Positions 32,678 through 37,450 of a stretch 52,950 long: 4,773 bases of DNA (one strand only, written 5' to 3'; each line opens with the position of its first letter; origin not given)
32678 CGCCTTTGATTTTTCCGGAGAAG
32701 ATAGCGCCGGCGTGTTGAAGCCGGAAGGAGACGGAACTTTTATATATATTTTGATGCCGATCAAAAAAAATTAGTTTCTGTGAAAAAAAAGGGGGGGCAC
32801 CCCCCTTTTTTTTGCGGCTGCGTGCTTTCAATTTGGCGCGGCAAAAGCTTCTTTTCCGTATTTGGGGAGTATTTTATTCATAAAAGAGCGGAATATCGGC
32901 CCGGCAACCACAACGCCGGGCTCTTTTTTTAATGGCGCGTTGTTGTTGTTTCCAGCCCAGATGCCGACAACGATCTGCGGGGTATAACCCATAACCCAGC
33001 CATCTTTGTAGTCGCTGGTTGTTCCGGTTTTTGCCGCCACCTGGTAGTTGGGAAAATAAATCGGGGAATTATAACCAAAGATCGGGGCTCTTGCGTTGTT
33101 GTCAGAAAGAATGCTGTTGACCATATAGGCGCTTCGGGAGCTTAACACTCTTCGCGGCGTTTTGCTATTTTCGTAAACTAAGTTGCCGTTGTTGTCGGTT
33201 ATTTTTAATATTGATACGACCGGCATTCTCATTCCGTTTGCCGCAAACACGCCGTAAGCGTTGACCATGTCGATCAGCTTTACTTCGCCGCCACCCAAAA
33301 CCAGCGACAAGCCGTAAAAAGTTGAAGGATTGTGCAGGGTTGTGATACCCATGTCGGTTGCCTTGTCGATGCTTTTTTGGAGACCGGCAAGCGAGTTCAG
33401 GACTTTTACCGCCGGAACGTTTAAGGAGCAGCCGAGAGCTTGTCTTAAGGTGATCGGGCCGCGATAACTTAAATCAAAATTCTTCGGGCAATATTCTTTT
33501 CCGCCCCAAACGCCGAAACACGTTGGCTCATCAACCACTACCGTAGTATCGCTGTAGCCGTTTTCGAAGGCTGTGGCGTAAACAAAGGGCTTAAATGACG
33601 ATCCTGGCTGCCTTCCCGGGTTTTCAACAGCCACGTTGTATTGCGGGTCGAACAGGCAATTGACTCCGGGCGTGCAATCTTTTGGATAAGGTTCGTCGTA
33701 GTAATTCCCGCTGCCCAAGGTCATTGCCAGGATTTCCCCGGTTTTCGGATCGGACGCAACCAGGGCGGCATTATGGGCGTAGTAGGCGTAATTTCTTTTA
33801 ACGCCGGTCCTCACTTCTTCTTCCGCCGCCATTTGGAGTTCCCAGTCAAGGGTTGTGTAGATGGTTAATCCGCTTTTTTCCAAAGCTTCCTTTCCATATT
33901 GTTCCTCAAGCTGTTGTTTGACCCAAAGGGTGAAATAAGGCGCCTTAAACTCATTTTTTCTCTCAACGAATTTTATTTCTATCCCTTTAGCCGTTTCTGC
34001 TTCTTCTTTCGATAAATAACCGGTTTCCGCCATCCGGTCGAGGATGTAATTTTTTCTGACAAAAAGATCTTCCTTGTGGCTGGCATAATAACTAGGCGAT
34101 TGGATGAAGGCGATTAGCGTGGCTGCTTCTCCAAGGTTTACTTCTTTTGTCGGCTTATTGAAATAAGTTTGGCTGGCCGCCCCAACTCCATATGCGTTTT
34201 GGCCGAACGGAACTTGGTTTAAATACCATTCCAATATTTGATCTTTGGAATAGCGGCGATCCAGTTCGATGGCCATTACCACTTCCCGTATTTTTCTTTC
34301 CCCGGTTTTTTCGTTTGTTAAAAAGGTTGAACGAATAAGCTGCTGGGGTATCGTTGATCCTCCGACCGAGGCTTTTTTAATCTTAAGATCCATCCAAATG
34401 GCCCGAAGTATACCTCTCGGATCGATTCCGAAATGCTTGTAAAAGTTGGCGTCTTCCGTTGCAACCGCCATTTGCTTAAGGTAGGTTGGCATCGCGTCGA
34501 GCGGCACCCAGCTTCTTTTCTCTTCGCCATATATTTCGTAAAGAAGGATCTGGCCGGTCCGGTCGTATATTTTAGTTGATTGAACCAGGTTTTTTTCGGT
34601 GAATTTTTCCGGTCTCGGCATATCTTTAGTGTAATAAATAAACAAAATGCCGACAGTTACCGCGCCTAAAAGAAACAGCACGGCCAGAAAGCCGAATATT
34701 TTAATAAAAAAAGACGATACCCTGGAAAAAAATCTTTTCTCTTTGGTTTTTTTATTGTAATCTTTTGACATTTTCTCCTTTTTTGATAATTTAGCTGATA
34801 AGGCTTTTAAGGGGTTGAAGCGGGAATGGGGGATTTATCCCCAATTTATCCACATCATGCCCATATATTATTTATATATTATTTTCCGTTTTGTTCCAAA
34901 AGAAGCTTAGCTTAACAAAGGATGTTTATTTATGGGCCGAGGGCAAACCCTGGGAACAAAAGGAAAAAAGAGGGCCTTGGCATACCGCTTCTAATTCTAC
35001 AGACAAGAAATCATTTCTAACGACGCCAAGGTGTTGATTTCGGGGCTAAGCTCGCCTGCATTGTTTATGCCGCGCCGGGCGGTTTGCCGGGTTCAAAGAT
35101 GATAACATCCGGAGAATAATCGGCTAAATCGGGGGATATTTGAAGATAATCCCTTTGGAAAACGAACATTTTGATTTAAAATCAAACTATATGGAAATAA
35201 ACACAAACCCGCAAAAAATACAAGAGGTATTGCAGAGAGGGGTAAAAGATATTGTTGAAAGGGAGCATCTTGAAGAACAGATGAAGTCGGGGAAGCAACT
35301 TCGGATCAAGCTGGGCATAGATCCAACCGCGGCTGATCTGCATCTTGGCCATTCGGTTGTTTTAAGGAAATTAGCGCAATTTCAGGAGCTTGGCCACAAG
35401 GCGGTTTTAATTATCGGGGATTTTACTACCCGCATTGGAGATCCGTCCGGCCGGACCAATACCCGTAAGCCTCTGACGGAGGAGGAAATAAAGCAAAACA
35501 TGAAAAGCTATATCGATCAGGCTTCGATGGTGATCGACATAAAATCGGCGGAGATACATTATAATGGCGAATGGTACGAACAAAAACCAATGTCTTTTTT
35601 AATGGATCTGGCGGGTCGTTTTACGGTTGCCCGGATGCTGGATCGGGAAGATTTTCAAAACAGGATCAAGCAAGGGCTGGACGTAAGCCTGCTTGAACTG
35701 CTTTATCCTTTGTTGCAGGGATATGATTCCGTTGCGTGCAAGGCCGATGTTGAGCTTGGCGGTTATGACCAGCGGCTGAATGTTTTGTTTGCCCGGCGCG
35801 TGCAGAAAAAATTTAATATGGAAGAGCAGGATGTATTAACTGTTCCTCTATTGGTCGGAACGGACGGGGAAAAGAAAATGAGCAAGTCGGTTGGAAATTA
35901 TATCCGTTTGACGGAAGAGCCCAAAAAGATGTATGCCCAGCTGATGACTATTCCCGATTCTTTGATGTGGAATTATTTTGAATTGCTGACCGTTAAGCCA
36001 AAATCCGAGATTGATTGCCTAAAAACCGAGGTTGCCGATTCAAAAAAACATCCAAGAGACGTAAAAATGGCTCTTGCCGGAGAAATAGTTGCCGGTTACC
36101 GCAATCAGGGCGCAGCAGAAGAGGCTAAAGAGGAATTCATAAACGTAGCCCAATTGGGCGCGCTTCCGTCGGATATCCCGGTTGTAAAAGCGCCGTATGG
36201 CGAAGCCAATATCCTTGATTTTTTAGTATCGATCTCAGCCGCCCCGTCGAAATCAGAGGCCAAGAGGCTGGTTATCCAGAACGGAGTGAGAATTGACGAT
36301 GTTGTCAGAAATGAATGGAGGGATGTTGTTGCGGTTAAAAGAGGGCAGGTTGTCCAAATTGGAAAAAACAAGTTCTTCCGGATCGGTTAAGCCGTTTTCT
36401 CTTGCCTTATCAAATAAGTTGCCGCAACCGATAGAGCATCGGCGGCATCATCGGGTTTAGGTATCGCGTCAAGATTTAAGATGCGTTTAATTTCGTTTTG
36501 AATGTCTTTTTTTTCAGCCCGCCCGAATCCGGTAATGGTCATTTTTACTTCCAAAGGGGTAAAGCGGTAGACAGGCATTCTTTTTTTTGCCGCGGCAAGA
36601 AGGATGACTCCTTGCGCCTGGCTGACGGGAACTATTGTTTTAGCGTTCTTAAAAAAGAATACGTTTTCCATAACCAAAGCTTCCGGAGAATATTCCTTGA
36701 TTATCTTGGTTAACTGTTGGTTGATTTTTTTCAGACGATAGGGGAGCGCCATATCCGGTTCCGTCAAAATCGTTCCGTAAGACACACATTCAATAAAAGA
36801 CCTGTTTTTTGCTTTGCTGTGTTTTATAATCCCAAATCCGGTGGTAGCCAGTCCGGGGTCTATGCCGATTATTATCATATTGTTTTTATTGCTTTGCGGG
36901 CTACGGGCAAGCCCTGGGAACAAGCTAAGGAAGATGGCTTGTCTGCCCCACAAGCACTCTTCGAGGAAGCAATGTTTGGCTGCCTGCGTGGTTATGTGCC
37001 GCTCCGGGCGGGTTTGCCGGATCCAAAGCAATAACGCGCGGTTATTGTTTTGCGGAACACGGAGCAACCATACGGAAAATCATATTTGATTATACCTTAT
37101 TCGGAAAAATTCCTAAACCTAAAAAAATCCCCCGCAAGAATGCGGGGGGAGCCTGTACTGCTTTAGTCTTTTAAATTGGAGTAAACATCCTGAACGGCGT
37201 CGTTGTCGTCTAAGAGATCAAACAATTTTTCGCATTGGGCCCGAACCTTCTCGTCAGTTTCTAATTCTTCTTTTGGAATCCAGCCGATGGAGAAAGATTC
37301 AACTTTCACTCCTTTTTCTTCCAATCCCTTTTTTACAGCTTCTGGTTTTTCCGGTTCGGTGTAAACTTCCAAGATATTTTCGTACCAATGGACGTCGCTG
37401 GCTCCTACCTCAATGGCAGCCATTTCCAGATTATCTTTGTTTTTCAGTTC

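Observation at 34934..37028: Paired intergenic elements R1 and R2 with conserved ends and a compensatory G-U change, suggesting a structured RNA or a MITE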

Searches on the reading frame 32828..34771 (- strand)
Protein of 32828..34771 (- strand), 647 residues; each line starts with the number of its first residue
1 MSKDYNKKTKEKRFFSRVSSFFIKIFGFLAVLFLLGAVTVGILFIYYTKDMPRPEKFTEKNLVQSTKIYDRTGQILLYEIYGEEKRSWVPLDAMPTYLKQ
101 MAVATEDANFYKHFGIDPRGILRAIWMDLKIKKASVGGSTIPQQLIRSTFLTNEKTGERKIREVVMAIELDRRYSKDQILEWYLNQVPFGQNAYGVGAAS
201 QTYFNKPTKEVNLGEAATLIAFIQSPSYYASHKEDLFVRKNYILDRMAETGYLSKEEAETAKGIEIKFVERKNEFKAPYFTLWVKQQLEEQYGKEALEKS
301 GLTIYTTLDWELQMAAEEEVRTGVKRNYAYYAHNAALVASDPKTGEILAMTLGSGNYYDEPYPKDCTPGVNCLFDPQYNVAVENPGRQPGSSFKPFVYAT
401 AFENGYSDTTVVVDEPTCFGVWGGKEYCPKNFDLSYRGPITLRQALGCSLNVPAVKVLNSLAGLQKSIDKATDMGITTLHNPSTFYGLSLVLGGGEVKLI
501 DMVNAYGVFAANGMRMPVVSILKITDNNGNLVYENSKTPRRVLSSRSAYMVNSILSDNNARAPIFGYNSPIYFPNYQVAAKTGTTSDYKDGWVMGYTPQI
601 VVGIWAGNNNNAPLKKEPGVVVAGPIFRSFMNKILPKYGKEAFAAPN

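Call 16: search_protein_families(library=pfam, proteins=[window:32828-34771:-])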
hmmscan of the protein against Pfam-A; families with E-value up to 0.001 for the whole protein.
window:32828-34771:- (647 aa): 2 families
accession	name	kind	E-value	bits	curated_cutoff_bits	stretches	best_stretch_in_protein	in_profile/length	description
PF00912.28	Transgly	-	1.1e-59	201.3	27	1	78-247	6-177/178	Transglycosylase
PF00905.27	Transpeptidase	-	2.7e-20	73.2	22.1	1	336-631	2-298/299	Penicillin binding protein transpeptidase domain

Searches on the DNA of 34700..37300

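Call 7: search_rna_families(source=window, start=34700, end=37300, threshold=evalue, max_evalue=10, show_alignments=4)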
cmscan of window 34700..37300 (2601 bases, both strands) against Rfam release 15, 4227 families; matches with E-value up to 10: 6.
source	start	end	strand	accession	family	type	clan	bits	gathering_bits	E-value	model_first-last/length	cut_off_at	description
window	37122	37157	+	RF02628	Hrs1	Gene; sRNA;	-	21.5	56.4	0.41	1-74/74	no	Hfq-regulated sRNA 1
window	37120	37223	-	RF00021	Spot_42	Gene; sRNA;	-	21.5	80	0.42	1-115/115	no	Spot 42 RNA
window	35175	35198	-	RF01358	CRISPR-DR39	Gene; CRISPR;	-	21.1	39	7.6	1-31/31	no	CRISPR RNA direct repeat element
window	37121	37197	-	RF01772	rnk_pseudo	Cis-reg; leader;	-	18.8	55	5.3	1-108/108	no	Pseudomonas rnk leader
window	37121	37180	-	RF02837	anti-hemB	Gene; sRNA;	-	14.9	49.5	3.7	1-81/81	no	Burkholderia RNA 7 (anti-hemB)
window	37110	37147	-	RF02401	ClpQY_promoter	Cis-reg;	-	14.4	42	6.1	1-39/57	no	ClpQY promoter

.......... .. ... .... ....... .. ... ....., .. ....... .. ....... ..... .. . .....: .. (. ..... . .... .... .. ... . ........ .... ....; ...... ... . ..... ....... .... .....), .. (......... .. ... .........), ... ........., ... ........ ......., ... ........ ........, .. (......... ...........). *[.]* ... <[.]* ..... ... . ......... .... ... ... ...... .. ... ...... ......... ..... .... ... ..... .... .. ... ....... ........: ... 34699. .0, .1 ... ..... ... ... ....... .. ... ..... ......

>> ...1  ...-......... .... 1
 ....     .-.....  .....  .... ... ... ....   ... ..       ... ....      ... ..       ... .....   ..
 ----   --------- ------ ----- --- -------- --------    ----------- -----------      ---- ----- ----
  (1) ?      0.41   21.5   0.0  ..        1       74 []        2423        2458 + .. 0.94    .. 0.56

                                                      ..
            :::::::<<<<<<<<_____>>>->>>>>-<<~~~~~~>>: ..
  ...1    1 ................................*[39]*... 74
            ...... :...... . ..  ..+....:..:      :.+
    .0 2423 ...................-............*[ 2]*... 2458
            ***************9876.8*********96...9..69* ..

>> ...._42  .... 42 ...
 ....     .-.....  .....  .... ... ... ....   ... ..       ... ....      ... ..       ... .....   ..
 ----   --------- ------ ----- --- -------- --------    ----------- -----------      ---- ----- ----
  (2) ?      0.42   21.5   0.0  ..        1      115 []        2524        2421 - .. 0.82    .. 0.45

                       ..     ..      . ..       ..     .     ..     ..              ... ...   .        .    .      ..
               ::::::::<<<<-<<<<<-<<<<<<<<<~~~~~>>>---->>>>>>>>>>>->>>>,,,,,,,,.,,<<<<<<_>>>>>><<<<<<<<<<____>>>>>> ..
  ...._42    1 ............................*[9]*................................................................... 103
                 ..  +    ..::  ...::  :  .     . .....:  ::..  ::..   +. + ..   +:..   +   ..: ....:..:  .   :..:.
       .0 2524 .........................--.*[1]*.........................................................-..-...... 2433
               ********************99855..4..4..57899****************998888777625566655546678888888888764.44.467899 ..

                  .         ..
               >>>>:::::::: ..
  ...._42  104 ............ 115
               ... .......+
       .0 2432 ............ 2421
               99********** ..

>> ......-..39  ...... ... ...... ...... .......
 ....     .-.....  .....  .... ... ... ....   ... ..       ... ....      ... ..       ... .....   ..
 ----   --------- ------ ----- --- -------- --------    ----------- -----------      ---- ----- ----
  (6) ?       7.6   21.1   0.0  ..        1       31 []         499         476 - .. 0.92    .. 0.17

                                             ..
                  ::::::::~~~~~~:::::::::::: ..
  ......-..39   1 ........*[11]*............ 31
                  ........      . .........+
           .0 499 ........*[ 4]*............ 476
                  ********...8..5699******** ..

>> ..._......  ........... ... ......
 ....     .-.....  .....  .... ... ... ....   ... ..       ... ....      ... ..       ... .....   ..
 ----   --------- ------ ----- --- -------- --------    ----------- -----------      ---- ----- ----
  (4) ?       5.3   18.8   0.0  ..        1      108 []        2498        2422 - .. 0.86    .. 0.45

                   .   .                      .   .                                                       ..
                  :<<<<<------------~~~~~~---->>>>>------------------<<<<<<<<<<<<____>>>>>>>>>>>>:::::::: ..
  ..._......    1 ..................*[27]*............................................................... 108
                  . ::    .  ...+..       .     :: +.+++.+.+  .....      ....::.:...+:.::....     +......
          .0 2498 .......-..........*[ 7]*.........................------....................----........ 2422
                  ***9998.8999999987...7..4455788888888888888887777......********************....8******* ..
